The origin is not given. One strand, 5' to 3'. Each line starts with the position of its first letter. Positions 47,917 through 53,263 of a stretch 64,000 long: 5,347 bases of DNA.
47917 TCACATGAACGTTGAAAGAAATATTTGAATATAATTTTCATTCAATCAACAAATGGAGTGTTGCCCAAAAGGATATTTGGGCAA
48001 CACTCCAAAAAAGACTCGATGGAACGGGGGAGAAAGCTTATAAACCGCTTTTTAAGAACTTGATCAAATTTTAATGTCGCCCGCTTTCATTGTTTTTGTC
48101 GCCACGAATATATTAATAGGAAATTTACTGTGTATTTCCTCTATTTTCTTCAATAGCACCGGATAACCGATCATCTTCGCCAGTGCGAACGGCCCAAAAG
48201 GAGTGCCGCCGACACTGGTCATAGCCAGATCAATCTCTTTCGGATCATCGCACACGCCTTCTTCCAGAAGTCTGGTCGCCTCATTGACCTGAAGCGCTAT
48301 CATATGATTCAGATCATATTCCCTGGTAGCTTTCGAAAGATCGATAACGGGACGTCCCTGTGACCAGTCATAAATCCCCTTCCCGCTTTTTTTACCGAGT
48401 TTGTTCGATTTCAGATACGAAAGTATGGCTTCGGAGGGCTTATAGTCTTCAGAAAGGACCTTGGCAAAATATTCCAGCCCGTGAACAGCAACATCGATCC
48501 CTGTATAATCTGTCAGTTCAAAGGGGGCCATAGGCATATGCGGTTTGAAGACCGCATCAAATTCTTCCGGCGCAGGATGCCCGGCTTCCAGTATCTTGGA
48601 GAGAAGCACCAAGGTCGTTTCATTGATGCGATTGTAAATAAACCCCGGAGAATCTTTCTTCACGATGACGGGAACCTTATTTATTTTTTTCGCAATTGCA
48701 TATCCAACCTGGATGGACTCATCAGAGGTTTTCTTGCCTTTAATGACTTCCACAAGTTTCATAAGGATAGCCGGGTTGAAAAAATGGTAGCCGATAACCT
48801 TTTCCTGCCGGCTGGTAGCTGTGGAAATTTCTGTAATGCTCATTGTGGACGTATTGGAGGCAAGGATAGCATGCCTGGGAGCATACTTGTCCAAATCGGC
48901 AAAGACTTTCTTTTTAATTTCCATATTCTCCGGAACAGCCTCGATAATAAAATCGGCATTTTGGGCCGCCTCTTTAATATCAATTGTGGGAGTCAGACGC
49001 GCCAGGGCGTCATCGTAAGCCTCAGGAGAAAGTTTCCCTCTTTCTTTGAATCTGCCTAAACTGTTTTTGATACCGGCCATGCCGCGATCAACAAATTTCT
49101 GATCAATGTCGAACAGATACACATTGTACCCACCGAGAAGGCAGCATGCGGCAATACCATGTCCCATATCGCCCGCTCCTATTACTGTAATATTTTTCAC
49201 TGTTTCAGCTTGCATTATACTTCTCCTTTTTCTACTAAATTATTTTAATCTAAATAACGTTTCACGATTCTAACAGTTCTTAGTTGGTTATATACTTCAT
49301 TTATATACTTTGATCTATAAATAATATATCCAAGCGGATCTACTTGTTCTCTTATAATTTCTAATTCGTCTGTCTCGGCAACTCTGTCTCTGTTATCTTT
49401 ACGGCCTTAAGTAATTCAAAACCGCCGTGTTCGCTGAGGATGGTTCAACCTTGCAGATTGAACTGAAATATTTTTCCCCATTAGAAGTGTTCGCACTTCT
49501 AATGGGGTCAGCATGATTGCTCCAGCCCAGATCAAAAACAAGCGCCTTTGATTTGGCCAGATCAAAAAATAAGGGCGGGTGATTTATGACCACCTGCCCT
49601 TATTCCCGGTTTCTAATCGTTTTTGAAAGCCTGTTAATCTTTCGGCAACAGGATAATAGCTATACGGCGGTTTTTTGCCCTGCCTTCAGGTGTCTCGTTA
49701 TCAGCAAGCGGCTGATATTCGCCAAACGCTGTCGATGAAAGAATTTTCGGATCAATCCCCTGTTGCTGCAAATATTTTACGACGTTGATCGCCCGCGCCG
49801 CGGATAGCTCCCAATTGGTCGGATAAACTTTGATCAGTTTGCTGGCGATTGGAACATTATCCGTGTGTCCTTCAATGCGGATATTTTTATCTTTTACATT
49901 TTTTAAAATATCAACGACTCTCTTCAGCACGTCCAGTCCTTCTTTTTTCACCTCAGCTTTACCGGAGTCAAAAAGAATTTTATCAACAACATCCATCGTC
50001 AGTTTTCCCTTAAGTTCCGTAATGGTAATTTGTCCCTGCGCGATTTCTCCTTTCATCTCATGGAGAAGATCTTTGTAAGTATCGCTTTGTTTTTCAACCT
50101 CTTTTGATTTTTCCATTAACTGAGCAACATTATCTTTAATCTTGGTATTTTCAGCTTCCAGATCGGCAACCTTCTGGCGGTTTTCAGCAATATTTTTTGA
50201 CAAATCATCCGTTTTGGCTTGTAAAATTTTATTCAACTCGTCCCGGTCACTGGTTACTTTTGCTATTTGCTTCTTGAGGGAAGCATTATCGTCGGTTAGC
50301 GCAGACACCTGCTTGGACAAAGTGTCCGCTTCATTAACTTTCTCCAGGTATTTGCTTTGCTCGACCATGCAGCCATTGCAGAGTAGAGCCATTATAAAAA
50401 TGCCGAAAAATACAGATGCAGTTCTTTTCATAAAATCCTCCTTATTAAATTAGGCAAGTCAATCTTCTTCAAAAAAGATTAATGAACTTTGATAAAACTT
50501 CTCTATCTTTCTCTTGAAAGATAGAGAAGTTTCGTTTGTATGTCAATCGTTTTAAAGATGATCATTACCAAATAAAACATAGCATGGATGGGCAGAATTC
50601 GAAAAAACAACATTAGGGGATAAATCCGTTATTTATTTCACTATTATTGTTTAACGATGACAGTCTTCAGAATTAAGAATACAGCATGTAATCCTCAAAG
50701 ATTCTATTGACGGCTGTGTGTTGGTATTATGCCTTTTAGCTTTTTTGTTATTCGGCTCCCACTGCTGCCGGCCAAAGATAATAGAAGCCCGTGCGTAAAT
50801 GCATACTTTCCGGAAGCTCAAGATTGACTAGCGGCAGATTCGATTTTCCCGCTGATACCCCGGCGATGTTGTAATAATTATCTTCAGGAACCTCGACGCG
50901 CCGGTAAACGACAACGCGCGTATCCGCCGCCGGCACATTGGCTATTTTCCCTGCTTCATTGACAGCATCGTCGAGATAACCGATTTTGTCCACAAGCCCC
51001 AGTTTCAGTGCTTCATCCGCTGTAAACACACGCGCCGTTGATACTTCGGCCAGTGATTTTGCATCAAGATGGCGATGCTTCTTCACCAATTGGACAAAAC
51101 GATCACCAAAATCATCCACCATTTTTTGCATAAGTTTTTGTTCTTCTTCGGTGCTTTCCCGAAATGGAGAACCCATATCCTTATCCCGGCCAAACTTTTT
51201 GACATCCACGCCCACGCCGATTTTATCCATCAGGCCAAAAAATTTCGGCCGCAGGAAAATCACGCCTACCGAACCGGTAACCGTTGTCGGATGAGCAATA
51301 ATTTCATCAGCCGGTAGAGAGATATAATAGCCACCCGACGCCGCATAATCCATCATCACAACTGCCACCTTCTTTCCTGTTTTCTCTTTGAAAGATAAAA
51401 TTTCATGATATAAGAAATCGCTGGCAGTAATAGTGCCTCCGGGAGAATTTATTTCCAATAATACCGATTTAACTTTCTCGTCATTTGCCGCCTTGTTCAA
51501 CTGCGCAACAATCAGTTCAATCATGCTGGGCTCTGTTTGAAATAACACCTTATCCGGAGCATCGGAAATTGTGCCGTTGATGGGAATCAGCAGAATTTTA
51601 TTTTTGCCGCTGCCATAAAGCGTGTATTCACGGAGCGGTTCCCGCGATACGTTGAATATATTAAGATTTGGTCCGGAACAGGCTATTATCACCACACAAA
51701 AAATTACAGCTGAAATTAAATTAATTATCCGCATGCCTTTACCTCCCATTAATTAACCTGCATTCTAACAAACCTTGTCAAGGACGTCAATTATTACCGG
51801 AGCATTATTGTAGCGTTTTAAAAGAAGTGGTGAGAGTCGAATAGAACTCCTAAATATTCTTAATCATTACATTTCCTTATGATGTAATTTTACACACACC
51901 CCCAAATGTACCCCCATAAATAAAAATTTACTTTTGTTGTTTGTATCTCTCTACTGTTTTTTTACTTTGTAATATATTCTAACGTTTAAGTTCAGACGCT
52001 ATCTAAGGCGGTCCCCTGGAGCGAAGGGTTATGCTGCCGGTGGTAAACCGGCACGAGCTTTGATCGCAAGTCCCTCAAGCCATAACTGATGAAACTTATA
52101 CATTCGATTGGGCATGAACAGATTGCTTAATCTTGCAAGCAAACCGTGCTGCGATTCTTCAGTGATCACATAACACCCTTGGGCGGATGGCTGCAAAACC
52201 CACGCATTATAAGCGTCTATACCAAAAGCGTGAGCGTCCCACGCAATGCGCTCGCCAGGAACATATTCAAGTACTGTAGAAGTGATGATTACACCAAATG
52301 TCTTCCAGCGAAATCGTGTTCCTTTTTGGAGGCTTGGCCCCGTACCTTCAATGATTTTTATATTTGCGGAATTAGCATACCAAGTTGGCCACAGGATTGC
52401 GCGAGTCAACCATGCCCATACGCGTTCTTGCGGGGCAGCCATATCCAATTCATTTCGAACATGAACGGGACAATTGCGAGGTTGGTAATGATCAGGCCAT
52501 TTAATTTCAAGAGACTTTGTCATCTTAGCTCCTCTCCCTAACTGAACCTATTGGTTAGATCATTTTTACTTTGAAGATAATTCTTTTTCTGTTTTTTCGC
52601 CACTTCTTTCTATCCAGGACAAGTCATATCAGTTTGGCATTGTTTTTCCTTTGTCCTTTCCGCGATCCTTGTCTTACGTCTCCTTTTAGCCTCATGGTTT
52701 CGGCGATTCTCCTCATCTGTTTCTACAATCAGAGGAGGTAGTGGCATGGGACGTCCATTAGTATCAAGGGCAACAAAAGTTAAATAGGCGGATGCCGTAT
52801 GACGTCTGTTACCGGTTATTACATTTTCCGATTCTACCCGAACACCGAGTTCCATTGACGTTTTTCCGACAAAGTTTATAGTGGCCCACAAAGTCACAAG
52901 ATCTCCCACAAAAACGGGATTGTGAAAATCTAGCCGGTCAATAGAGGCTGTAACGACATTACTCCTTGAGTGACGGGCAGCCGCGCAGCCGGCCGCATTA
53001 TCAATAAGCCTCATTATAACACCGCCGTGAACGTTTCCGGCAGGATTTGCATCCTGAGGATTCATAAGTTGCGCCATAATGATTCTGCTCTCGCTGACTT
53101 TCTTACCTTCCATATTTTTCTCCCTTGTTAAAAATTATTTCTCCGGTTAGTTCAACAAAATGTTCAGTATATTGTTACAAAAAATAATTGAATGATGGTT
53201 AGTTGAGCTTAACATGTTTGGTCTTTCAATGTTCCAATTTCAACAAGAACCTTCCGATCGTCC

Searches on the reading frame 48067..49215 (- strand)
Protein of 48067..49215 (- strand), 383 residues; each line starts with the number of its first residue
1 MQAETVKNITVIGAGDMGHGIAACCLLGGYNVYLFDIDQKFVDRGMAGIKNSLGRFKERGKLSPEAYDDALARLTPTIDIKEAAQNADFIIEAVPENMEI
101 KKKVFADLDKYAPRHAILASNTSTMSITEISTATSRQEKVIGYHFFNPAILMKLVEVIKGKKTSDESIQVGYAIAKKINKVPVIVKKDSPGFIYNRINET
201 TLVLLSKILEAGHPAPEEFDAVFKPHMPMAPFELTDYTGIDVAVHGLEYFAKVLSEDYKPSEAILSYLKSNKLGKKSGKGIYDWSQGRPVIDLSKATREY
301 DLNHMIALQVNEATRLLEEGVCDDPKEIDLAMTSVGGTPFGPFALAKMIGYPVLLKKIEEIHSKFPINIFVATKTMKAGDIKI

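Call 36: search_protein_families(library=pfam, proteins=[window:48067-49215:-], max_evalue=0.000001)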
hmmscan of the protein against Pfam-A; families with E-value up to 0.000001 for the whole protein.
window:48067-49215:- (383 aa): 2 families
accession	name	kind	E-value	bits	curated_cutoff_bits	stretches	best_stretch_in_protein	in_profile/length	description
PF02737.24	3HCDH_N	-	9.7e-65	218.3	22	1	8-188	1-179/180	3-hydroxyacyl-CoA dehydrogenase, NAD binding domain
PF00725.27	3HCDH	-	3.6e-31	108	22.1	2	191-284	1-97/97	3-hydroxyacyl-CoA dehydrogenase, C-terminal domain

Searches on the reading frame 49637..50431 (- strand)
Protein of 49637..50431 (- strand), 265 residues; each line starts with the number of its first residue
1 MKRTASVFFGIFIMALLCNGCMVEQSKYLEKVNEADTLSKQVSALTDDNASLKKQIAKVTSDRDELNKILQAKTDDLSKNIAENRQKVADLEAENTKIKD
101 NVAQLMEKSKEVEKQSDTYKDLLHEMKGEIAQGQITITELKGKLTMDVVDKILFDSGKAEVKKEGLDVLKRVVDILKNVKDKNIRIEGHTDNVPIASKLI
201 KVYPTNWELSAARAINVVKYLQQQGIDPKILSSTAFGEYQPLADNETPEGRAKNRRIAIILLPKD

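Call 36: search_protein_families(library=pfam, proteins=[window:49637-50431:-], max_evalue=0.000001)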
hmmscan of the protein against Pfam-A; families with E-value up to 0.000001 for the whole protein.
window:49637-50431:- (265 aa): 1 family
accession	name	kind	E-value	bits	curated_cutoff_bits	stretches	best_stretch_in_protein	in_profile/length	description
PF00691.25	OmpA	-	2.4e-23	82.7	27.2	1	153-255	1-98/98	OmpA family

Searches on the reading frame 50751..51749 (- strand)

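Call 36: search_protein_families(library=pfam, proteins=[window:50751-51749:-], max_evalue=0.000001)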
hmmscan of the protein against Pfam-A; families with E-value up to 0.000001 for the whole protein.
window:50751-51749:- (333 aa): 3 families
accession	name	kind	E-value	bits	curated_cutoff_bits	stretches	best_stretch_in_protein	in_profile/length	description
PF01343.23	Peptidase_S49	-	6.2e-46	156.6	24.9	1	122-272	3-153/154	Peptidase family S49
PF25145.1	NfeD1b_N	-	1.5e-09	38.1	40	1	85-164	23-98/189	NfeD1b, N-terminal domain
PF00574.28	CLP_protease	-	1.2e-08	35.5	20.2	0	75-147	28-96/182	Clp protease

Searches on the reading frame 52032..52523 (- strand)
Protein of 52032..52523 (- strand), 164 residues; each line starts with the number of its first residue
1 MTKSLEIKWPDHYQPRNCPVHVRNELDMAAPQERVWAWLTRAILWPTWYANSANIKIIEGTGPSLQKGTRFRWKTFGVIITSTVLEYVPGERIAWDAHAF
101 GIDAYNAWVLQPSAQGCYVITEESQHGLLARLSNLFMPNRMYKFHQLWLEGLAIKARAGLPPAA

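Call 37: search_protein_families(library=pfam, proteins=[window:52032-52523:-], max_evalue=0.000001)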
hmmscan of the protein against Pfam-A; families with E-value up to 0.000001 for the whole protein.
window:52032-52523:- (164 aa): 1 family
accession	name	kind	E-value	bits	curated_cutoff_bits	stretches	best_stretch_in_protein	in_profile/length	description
PF10604.15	Polyketide_cyc2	-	6.3e-12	46.4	27.4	1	20-151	2-136/142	Polyketide cyclase / dehydrase and lipid transport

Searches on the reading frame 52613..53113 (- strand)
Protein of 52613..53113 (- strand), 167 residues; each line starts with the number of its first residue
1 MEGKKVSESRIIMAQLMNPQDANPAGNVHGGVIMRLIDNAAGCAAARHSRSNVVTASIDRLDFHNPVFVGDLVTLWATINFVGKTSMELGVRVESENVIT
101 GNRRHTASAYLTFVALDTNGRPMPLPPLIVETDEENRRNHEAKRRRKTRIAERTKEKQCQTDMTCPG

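Call 37: search_protein_families(library=pfam, proteins=[window:52613-53113:-], max_evalue=0.000001)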
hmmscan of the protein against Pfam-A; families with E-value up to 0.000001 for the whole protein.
window:52613-53113:- (167 aa): 1 family
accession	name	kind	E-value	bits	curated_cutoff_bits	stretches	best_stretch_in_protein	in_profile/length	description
PF03061.28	4HBT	-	4.9e-21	75.3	20.6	1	26-97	2-74/79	Thioesterase superfamily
